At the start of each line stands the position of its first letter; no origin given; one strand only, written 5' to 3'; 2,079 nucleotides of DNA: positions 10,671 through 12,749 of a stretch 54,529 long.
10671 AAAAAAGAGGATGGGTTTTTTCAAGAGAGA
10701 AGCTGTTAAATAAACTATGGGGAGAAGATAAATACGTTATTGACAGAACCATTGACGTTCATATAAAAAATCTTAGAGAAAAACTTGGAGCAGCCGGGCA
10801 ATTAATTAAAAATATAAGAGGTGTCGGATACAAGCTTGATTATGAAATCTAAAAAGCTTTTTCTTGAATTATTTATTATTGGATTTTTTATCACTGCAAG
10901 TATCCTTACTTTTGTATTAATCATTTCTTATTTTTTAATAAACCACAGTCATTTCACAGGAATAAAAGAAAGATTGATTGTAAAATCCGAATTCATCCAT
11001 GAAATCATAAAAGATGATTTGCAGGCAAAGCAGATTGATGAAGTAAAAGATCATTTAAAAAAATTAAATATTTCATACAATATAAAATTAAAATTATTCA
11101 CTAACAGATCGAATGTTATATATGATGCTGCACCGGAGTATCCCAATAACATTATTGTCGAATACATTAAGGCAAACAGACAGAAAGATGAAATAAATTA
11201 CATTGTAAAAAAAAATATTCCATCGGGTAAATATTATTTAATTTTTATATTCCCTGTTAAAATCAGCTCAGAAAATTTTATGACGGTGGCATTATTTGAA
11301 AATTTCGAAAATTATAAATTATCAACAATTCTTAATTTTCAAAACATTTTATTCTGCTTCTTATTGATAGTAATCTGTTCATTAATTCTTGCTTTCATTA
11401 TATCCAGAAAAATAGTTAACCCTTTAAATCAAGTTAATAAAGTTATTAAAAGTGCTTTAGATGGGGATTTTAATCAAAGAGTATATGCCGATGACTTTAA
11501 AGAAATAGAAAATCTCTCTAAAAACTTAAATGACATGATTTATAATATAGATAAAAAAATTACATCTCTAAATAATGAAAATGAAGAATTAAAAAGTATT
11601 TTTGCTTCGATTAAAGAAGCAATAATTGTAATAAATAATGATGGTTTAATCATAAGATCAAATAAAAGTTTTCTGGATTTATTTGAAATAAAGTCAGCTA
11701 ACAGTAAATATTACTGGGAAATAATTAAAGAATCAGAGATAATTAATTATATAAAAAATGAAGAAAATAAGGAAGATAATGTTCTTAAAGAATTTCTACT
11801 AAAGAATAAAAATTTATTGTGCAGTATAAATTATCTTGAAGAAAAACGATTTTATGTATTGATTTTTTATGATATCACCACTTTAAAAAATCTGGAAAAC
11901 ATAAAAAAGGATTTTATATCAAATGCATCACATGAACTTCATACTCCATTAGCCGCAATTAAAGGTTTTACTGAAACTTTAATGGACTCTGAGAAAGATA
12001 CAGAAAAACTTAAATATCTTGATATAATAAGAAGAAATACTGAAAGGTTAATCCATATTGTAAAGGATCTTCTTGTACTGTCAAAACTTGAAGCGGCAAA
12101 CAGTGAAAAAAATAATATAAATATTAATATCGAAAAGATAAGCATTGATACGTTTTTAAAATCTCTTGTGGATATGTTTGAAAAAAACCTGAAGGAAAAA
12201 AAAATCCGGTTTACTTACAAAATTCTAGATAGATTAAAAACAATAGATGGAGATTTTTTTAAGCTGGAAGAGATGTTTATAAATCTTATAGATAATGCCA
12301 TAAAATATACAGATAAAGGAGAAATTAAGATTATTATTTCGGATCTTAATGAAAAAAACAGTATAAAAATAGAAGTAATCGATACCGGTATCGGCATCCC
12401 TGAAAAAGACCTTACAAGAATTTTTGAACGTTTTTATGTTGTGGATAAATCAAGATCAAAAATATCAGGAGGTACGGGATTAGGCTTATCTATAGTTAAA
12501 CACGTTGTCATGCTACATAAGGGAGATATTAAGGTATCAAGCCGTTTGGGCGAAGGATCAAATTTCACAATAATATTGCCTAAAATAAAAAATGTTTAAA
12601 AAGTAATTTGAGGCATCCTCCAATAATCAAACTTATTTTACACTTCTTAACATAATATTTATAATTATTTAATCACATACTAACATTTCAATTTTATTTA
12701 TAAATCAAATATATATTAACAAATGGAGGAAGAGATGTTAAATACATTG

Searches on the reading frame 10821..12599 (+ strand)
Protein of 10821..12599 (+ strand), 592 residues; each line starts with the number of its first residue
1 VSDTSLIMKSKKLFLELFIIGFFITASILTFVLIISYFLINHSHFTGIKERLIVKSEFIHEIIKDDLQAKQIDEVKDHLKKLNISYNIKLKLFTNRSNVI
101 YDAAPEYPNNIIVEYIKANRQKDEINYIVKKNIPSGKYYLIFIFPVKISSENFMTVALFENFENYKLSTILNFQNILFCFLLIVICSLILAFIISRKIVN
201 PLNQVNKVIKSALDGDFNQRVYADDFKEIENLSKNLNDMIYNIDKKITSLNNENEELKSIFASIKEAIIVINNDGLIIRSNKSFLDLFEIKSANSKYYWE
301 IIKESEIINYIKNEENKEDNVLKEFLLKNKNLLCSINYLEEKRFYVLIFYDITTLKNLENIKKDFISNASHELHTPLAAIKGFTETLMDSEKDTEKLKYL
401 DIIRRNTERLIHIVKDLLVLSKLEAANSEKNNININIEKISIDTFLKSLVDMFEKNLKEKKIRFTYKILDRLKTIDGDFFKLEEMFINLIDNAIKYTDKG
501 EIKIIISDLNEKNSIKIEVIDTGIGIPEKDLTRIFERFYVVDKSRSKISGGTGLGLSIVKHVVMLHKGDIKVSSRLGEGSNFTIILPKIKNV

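Call 25: search_protein_families(library=ncbifam, proteins=[window:10821-12599:+], max_evalue=1e-10)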
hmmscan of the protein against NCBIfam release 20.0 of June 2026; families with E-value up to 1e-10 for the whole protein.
window:10821-12599:+ (592 aa): 73 families (the best 25 are shown)
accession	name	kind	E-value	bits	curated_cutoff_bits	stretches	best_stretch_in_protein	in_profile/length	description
NF046044.1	PnpS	equivalog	1.2e-103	347.2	400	1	201-587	1-390/390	two-component system histidine kinase PnpS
TIGR02966.1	phoR_proteo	equivalog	1.5e-82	277.3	334.2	1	251-585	2-332/333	phosphate regulon sensor histidine kinase PhoR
NF033092.0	HK_WalK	equivalog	1.9e-81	274.5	725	1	42-587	34-593/594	cell wall metabolism sensor histidine kinase WalK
NF041735.1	hist_kin_RppB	equivalog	4.1e-54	184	400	1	363-587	217-438/438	two-component system sensor histidine kinase RppB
NF040691.1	MtrAB_MtrB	equivalog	4.8e-54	184.2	450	1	351-589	260-493/507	MtrAB system histidine kinase MtrB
NF008235.0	PRK11006.1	equivalog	1.4e-53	182.3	390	1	230-588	73-423/431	phosphate regulon sensor histidine kinase PhoR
NF008318.0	PRK11107.1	equivalog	1.9e-51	175.2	890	1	360-586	291-516/920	two-component sensor histidine kinase BarA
NF047874.1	MASE3_PAS_HK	subfamily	1.2e-49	169.7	560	1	166-590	196-626/655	MASE3 domain-containing sensor histidine kinase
TIGR02956.1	TMAO_torS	equivalog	2.2e-49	168.4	676.5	1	361-587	463-681/967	TMAO reductase system sensor histidine kinase/response regulator TorS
NF033093.1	HK_VicK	exception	2.2e-49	168.3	680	1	169-590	8-437/448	cell wall metabolism sensor histidine kinase VicK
NF045911.1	TCSHisKinNblS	equivalog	2e-48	165.2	1000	1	120-584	127-616/621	two-component system sensor histidine kinase NblS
NF053855.1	HisKinPhoRBctds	equivalog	3.5e-48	164.4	500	1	10-588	4-583/583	two-component system sensor histidine kinase PhoR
NF008468.0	PRK11360.1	equivalog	2.8e-47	161.4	646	1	175-588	197-608/616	two-component system sensor histidine kinase AtoS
NF041947.1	LuxQ_Vibrio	equivalog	3.4e-47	160.9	1200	1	359-587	469-695/843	quorum-sensing autoinducer 2 sensor kinase/phosphatase LuxQ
NF008312.0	PRK11100.1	equivalog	4.6e-47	160.9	356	1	363-588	257-474/477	two-component system sensor histidine kinase CreC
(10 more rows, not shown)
